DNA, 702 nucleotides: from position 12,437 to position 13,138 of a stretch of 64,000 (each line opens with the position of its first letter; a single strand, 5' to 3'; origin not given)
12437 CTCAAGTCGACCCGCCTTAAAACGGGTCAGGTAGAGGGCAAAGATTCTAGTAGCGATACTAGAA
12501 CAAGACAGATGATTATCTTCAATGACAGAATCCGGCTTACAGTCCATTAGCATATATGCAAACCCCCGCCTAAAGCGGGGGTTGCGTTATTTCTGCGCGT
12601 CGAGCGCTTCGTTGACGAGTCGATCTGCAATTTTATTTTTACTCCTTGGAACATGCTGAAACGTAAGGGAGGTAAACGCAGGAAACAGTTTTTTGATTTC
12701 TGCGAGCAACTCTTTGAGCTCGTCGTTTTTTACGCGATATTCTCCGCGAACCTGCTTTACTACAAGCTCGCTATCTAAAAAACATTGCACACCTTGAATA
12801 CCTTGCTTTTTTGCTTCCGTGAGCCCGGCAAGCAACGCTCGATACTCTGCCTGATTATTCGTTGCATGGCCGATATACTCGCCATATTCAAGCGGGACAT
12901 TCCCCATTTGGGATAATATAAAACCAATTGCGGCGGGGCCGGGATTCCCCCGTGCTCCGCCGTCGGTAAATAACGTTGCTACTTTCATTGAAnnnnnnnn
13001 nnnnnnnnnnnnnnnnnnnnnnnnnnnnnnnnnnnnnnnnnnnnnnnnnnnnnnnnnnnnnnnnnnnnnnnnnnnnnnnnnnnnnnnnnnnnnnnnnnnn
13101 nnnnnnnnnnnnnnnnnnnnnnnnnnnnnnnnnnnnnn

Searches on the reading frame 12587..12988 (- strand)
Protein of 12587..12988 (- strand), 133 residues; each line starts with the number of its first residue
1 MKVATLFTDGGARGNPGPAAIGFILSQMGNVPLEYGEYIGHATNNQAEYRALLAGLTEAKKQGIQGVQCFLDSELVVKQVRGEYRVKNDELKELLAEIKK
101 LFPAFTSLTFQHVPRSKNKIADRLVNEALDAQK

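Call 3: search_protein_families(library=pfam, proteins=[window:12587-12988:-], max_evalue=1)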
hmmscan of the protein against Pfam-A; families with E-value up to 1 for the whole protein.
window:12587-12988:- (133 aa): 3 families
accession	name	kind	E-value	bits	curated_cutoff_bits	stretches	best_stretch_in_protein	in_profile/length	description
PF13456.12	RVT_3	-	2.5e-24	86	21.6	1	8-128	2-123/123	Reverse transcriptase-like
PF00075.30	RNase_H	-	2.4e-10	41.2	25.8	1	3-128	3-139/141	RNase H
PF04992.19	RNA_pol_Rpb1_6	-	0.022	15.1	23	1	58-102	142-186/189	RNA polymerase Rpb1, domain 6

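Call 4: search_protein_families(library=ncbifam, proteins=[window:12587-12988:-], max_evalue=1)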
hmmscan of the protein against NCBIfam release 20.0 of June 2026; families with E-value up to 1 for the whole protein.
window:12587-12988:- (133 aa): 8 families
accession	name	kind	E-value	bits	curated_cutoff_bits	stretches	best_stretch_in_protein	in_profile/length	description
NF005567.0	PRK07238.1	equivalog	6.8e-39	134.3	326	1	8-132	8-134/378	bifunctional RNase H/acid phosphatase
NF041306.1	RnaseHI_Halo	equivalog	5.4e-38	130.8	300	1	4-130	70-196/197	ribonuclease HI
NF041175.1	RNAseHI_Thmprot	equivalog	4e-23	81.8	140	1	15-130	14-134/143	ribonuclease HI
NF010482.0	PRK13907.1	equivalog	2.5e-15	56.7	231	1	6-129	4-125/128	ribonuclease H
NF001236.0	PRK00203.1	equivalog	2.7e-10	40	160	1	2-80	3-78/151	ribonuclease HI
NF005822.0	PRK07708.1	equivalog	3.5e-10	39.8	175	1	42-132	116-209/220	hypothetical protein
NF046109.1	RNaseH_Halikb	equivalog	1.5e-05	25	320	1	6-83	83-158/211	ribonuclease H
NF053618.2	PopA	subfamily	0.15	11.4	150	1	15-52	72-107/366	PopA family porin-like outer membrane protein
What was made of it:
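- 12587..12988 (-): RNase HI, 4 nt downstream of the small gene on the same strand. It is probably co-transcribed with M10 and the small gene. Pfam RVT_3/RNase_H and NCBIfam RNase HI models (calls 3, 4).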
